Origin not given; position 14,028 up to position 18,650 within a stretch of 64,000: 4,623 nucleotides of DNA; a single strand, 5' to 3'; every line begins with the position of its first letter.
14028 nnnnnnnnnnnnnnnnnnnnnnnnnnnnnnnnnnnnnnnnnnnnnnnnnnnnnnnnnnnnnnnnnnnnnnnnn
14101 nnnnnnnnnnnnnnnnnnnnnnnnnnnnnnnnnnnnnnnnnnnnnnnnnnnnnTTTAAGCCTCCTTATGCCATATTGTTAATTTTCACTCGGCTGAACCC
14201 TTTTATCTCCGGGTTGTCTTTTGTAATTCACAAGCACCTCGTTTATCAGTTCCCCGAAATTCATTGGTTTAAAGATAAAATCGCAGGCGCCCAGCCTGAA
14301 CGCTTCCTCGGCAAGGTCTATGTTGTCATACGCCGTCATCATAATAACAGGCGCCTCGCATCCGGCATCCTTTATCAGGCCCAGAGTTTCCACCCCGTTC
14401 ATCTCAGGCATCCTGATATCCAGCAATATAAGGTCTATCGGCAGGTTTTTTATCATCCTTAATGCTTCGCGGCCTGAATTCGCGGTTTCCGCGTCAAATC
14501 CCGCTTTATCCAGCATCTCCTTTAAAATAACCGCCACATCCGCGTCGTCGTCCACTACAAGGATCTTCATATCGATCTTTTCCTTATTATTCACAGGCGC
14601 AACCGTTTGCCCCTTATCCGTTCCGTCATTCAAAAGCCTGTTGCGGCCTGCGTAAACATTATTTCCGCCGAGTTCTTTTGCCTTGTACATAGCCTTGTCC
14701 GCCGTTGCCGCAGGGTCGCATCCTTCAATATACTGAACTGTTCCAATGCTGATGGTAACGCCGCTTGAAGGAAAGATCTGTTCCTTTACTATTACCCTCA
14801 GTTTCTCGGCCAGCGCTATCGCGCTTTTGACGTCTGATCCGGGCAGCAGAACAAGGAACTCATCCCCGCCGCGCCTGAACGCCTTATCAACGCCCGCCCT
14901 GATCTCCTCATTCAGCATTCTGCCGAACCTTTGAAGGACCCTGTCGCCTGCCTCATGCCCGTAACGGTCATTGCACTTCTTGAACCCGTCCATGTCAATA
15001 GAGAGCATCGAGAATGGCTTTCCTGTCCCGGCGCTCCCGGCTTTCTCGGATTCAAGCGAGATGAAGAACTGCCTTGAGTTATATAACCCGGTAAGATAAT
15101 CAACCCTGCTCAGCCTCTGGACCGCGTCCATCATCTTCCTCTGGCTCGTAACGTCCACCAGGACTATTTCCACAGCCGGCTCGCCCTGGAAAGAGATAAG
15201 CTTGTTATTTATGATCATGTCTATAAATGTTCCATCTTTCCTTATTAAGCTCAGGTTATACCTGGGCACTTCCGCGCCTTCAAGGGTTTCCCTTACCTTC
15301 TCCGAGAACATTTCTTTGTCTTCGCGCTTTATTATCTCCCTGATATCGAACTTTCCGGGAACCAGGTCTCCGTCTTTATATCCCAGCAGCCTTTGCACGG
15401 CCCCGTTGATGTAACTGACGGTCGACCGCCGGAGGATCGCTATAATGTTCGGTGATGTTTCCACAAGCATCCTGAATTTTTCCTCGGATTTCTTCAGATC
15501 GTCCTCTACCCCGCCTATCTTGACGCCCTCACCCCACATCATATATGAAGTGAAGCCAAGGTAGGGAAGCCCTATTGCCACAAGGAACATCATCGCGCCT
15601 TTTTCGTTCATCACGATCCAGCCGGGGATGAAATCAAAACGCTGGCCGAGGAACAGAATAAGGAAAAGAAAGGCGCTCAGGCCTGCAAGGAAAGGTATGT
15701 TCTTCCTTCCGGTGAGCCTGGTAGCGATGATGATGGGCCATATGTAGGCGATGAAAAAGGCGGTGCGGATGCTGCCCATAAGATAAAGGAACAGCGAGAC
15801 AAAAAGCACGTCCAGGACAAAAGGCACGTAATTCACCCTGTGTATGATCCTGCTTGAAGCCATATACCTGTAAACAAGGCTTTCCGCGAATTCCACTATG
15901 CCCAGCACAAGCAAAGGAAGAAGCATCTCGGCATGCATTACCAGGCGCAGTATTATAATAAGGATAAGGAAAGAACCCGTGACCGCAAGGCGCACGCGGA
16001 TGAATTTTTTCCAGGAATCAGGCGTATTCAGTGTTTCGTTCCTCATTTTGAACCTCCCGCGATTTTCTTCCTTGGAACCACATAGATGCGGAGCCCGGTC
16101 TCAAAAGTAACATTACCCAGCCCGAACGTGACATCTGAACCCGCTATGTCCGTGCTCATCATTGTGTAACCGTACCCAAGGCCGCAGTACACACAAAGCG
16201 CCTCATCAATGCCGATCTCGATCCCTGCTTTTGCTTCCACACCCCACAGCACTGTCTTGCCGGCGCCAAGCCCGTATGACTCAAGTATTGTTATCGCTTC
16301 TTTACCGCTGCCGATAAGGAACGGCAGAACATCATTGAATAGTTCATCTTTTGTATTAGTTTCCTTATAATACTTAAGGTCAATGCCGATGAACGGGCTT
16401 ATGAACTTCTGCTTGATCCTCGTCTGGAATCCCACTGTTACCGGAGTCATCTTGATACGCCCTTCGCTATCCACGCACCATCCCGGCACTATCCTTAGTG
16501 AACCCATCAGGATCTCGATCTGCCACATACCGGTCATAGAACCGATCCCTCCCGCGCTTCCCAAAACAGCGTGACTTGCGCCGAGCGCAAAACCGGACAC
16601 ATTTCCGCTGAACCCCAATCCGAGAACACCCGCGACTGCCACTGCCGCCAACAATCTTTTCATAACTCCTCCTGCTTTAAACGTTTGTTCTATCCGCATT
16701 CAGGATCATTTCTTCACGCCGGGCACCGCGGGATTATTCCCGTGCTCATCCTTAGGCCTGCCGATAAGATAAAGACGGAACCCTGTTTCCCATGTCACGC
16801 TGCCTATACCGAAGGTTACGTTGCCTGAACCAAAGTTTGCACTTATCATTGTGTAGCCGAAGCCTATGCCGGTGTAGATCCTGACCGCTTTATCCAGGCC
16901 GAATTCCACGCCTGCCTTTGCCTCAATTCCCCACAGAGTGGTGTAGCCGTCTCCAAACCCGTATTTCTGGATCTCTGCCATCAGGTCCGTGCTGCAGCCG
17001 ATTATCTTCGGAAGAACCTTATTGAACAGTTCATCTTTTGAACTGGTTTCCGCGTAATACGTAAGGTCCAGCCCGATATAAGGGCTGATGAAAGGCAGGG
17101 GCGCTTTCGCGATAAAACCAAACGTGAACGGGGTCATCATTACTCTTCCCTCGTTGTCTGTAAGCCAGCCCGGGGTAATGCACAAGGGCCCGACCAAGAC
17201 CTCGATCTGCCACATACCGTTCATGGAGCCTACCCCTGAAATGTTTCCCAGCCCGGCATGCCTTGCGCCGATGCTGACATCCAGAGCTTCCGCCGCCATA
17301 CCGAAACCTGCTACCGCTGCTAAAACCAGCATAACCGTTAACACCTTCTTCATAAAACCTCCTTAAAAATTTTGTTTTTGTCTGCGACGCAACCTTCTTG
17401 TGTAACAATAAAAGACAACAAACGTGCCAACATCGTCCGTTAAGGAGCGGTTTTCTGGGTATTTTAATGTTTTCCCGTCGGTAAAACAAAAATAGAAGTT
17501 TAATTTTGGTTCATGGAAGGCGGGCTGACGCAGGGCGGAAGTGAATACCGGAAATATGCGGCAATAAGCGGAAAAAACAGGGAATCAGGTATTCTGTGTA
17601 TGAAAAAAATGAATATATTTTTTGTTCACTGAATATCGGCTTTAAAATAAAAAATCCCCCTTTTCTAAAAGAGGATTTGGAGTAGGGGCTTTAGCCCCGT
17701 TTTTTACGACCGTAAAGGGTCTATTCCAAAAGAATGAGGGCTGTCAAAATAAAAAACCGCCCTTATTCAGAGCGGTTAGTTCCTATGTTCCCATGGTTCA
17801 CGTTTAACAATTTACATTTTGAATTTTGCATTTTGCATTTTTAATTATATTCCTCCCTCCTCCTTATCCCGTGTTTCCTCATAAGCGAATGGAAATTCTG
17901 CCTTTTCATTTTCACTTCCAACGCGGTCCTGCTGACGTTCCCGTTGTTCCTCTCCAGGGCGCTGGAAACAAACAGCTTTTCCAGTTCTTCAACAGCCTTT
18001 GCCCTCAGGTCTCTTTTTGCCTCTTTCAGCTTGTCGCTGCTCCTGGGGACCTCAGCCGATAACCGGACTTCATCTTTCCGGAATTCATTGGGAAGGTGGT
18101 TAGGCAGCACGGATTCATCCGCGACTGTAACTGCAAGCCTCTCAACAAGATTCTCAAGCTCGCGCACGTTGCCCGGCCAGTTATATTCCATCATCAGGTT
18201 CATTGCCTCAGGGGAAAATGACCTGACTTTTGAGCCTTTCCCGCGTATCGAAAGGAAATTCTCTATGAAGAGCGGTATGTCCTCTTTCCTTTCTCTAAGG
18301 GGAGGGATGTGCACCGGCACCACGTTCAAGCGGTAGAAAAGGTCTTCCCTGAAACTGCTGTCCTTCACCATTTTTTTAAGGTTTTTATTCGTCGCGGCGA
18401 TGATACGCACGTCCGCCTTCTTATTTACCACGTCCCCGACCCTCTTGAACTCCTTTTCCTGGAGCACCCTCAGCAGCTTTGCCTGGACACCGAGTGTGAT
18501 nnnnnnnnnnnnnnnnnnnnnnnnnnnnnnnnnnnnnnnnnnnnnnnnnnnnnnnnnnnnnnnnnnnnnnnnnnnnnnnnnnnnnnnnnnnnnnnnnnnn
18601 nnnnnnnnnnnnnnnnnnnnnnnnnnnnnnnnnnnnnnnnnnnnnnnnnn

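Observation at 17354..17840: Sigma-54-type promoter immediately downstream of the NtrC-family activator gene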

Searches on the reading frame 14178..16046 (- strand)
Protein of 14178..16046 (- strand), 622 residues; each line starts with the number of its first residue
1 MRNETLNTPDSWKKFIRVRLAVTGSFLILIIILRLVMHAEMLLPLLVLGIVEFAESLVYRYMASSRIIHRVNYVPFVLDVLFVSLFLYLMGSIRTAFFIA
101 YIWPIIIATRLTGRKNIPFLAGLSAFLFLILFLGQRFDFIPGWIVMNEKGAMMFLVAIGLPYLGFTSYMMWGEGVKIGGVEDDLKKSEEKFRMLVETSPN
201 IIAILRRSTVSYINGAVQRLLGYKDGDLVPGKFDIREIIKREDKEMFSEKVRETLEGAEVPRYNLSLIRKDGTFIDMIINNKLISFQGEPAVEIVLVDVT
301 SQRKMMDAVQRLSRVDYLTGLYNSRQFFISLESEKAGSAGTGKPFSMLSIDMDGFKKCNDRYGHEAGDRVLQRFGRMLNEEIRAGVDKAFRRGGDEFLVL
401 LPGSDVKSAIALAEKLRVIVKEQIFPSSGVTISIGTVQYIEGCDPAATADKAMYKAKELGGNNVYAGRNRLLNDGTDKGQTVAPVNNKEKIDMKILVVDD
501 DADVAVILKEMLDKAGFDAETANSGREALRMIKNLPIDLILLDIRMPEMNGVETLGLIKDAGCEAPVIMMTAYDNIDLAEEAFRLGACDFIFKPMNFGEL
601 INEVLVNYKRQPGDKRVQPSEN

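Call 3: search_protein_families(library=pfam, proteins=[window:14178-16046:-])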
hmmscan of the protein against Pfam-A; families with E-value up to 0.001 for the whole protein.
window:14178-16046:- (622 aa): 5 families
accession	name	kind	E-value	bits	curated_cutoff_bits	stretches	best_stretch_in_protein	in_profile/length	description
PF00990.26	GGDEF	-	9e-32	110.5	23.8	1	315-462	3-160/161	Diguanylate cyclase, GGDEF domain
PF00072.30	Response_reg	-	3.7e-30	104.8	30.2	1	495-604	1-110/111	Response regulator receiver domain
PF13188.13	PAS_8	-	2.8e-06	27.5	21.8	1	189-240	1-54/65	PAS domain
PF13426.13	PAS_9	-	5.4e-06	27.1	27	1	206-300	9-102/103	PAS domain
PF08447.18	PAS_3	-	5.3e-05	23.8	25.6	1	212-275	3-66/89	PAS fold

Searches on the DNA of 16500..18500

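Call 4: search_rna_families(source=window, start=16500, end=18500, threshold=evalue, max_evalue=1)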
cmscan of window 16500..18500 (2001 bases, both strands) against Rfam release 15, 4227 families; matches with E-value up to 1: 0.
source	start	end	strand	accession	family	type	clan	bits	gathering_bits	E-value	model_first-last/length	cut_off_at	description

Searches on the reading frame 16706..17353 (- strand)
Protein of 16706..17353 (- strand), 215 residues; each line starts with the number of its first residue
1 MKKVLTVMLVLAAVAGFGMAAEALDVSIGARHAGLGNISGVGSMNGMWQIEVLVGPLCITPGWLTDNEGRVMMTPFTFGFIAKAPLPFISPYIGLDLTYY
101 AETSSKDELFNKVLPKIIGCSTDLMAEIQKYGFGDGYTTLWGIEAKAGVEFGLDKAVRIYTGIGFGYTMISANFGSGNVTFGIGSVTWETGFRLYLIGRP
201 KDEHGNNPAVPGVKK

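Call 3: search_protein_families(library=pfam, proteins=[window:16706-17353:-])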
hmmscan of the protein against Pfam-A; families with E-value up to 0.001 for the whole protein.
window:16706-17353:- (215 aa): 0 families

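Call 14: find_homologous_proteins(query=window:16706-17353:-)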
Query window:16706-17353:- (215 aa): 2 proteins with E <= 0.001 among 530 candidates.
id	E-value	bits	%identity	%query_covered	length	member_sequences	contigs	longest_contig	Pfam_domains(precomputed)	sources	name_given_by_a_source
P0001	2.5e-139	480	100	100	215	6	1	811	-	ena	-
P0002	3.6e-63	231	50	96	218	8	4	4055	-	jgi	-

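Call 17: find_encoding_contigs(protein=P0002, flank=10000)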
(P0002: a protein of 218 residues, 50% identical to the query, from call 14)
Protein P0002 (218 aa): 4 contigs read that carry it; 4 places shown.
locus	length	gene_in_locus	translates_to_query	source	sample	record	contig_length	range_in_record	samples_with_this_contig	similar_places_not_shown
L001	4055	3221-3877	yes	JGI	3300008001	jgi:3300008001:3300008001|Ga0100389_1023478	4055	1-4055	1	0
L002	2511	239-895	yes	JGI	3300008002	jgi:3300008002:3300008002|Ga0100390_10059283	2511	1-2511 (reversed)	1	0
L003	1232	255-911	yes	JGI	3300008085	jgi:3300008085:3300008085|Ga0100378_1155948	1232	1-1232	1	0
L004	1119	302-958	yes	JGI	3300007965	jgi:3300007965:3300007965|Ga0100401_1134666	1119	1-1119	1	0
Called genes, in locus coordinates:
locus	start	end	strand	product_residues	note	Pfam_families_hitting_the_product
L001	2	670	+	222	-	?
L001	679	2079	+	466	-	PF00072:Response_reg, PF00158:Sigma54_activat, PF14532:Sigma54_activ_2, PF00004:AAA, PF07724:AAA_2, PF07728:AAA_5, PF25601:AAA_lid_14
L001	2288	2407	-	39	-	-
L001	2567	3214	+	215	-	-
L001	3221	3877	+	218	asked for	-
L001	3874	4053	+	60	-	?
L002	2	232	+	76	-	?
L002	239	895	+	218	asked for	-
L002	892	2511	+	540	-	?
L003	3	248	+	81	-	?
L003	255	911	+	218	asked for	-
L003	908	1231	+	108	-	?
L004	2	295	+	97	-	?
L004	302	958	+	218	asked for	-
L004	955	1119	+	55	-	?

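Call 21: find_related_loci(query=A2, collection=genome_contigs, flank=10000)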
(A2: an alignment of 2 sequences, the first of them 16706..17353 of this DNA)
Query A2 (215 aa) in genome_contigs; peptide patterns used: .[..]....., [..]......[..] (x = any residue, [..] = any of these).
271 stretches matched a pattern, but none encodes a relative of the query by tblastn (E <= 1e-3).

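Call 23: find_related_loci(query=A2, collection=metagenome_contigs, flank=10000)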
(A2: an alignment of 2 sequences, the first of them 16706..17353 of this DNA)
Query A2 (215 aa) in metagenome_contigs; peptide patterns used: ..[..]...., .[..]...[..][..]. (x = any residue, [..] = any of these).
415 stretches matched a pattern, but none encodes a relative of the query by tblastn (E <= 1e-3).

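Call 30: search_protein_families(library=ncbifam, proteins=[window:16706-17353:-], max_evalue=0.00001)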
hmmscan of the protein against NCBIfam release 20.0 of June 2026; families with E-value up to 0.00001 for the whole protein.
window:16706-17353:- (215 aa): 0 families

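Call 31: search_protein_representatives(alignment_id=A2)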
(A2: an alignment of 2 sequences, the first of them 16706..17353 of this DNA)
Query: 2 sequences, 227 profile positions. Proteins with E-value up to 0.001 (for the whole library): 8; up to 1e-10: 3; up to 1e-30: 1. The best 8 are listed.
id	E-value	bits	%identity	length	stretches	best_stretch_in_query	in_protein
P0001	9.3e-126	434.2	-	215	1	13-227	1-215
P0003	5.6e-23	98.0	-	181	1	13-208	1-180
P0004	3.2e-12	62.8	-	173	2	20-113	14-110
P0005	5.4e-09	52.3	-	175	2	13-114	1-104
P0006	2.3e-08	50.2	-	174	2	13-113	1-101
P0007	2.5e-07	46.8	-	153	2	15-113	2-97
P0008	6.0e-06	42.3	-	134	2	36-113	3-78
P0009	6.3e-04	35.7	-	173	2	17-113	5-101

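Call 34: find_encoding_contigs(protein=P0003, flank=10000)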
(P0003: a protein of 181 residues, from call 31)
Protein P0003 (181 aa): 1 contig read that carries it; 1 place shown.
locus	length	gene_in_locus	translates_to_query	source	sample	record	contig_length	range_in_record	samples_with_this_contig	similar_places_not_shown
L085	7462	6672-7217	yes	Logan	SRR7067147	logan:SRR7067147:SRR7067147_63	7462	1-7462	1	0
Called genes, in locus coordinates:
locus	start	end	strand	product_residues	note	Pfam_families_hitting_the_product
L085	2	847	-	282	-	?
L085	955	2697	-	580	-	PF00890:FAD_binding_2 (faint), PF01134:GIDA, PF07992:Pyr_redox_2 (weak), PF12831:FAD_oxidored (weak), PF13932:SAM_GIDA_C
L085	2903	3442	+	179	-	-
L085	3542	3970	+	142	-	-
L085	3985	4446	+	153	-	-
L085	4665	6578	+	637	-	PF01663:Phosphodiest, PF00884:Sulfatase (faint), PF01663:Phosphodiest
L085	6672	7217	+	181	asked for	-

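Call 73: predict_structure(alignment_id=A4)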
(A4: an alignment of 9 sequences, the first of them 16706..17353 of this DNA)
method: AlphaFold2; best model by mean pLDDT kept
length: 215 residues; sequences in the alignment: 9
mean_pLDDT: 75.5   pTM: 0.67
mean pLDDT of the five models: 75.5, 74.4, 73.4, 72.9, 72.8
residues with pLDDT >= 90: 63; 70-90: 68; 50-70: 66; < 50: 18
segments of 3 or more residues with pLDDT < 50: 16-21, 38-44, 213-215
pLDDT, mean of each block of 10 residues (from residue 1): 67 50 77 65 64 93 79 87 87 93 68 66 68 66 93 90 90 75 86 82 54 46
secondary structure, 60 per line:
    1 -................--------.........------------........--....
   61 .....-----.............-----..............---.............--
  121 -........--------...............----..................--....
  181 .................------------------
elements in order: H2-17 E26-34 E47-54 E57-65 E71-83 E89-102 H106-118 H122-129 E138-152 E157-174 E177-197

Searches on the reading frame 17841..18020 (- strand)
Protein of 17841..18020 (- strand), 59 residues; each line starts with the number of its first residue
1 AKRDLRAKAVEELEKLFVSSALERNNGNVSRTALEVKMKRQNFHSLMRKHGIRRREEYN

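Call 44: search_protein_families(library=pfam, proteins=[window:17841-18020:-], max_evalue=1)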
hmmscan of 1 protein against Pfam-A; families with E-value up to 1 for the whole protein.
window:17841-18020:- (59 aa): 1 family
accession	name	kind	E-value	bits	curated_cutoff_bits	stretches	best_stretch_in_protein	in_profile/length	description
PF02954.25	HTH_8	-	6.1e-05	23.1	22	1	10-44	2-36/42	Bacterial regulatory protein, Fis family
